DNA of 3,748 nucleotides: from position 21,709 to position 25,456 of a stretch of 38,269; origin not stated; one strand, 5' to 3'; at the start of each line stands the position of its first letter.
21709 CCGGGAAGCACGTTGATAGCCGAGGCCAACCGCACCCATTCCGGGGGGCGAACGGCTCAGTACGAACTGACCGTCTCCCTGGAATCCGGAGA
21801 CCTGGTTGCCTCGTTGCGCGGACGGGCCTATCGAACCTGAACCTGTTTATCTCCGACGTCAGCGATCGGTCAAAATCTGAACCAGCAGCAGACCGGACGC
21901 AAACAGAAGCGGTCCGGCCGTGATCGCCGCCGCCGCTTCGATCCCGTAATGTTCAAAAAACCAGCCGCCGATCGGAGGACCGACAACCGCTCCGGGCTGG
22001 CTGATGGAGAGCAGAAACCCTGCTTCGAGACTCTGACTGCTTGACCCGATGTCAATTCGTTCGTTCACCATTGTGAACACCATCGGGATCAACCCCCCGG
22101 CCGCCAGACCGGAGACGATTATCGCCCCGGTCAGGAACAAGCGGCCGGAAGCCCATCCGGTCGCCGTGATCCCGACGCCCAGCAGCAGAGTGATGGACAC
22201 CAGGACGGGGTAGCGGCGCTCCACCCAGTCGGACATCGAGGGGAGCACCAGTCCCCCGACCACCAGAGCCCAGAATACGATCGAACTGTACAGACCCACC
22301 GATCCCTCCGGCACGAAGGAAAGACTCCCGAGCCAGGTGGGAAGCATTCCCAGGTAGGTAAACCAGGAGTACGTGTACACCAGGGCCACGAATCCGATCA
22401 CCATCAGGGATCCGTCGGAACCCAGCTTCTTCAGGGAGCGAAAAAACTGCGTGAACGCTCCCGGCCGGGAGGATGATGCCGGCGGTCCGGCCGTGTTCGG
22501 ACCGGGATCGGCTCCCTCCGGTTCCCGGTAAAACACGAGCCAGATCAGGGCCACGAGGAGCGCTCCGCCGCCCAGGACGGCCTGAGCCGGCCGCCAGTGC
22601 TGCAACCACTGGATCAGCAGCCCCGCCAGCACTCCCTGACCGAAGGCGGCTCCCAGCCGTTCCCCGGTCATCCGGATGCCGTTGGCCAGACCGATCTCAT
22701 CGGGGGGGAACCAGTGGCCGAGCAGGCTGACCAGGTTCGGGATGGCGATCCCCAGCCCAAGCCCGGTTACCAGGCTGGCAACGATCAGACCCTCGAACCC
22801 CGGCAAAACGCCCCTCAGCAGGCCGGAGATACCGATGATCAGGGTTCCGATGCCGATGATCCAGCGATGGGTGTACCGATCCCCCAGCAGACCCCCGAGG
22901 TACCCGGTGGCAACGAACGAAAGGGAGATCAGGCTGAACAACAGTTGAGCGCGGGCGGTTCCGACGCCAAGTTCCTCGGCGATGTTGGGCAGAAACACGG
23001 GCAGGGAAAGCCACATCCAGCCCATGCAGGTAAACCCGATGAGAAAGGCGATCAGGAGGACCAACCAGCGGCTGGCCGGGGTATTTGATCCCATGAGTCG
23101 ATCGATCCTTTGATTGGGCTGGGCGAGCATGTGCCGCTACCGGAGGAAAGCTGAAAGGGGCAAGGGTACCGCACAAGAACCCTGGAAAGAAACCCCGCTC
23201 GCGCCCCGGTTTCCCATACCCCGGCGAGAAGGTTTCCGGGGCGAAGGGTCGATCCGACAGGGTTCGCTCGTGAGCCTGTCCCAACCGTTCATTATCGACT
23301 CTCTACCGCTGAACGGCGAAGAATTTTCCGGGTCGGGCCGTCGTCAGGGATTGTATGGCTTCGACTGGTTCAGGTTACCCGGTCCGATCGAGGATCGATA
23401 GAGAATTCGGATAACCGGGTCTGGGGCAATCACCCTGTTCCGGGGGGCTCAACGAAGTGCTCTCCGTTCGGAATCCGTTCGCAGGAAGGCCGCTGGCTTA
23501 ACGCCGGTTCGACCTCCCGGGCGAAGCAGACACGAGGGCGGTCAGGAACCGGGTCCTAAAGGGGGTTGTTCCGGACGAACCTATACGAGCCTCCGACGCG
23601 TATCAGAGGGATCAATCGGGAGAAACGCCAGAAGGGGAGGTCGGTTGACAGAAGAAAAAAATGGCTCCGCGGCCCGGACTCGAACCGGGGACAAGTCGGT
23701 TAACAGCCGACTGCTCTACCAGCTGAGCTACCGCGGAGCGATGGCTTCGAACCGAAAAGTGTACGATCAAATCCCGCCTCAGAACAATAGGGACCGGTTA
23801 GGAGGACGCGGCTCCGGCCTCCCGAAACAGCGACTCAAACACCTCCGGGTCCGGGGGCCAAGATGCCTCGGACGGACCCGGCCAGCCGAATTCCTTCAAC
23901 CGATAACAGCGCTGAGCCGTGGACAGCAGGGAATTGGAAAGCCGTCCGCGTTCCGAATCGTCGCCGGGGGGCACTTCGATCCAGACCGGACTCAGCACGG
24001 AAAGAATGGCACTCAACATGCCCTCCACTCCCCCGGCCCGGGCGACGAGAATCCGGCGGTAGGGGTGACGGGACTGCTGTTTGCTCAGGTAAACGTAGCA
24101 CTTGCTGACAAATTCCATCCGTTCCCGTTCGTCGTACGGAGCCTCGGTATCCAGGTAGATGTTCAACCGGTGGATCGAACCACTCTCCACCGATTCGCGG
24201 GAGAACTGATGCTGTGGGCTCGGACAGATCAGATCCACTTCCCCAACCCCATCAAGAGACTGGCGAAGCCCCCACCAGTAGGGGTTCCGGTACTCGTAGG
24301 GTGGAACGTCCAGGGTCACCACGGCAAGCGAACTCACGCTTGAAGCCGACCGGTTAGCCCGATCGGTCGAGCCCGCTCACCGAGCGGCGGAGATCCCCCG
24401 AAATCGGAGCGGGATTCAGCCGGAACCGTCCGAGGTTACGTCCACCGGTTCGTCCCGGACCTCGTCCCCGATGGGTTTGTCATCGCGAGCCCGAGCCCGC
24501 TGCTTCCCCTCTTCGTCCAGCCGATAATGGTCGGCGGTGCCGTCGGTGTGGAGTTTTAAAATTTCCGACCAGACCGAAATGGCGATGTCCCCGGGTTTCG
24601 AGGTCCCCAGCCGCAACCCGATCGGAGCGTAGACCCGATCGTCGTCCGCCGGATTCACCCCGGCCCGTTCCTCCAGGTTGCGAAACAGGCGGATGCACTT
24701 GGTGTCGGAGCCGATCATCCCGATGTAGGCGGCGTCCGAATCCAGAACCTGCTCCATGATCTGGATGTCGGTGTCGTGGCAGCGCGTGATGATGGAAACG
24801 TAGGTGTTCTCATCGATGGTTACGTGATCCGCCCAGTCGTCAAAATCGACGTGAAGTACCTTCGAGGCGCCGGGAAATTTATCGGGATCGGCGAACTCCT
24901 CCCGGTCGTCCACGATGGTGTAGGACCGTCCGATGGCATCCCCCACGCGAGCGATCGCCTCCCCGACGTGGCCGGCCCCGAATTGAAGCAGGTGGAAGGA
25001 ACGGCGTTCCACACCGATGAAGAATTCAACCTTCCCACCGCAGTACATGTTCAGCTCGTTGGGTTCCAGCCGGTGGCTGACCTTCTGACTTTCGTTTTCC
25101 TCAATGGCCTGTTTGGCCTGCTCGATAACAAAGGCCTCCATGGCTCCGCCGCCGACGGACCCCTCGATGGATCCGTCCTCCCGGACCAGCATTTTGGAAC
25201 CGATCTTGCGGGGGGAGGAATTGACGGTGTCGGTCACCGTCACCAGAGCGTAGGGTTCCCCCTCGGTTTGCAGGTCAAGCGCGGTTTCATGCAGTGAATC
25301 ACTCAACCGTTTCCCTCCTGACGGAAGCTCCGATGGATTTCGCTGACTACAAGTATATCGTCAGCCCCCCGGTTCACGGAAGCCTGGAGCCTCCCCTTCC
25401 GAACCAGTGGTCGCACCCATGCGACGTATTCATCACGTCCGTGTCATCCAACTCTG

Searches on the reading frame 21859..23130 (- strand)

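Call 41: search_protein_families(library=pfam, proteins=[window:21859-23130:-], max_evalue=0.00001)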
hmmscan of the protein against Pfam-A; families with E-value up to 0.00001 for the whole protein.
window:21859-23130:- (423 aa): 1 family
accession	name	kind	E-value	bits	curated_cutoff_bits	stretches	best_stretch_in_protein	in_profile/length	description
PF07690.21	MFS_1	-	2e-43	149.1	33.4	2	30-359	2-323/347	Major Facilitator Superfamily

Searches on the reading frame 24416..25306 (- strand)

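Call 10: search_protein_families(library=pfam, proteins=[window:24416-25306:-])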
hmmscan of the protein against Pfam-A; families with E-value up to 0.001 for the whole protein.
window:24416-25306:- (296 aa): 2 families
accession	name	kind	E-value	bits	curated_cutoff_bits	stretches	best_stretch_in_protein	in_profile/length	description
PF13478.12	XdhC_C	-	3.4e-34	118.5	29.7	1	107-249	2-125/125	XdhC Rossmann domain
PF02625.21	XdhC_CoxI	-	5.5e-22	77.9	24.3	1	13-76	2-65/68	XdhC and CoxI family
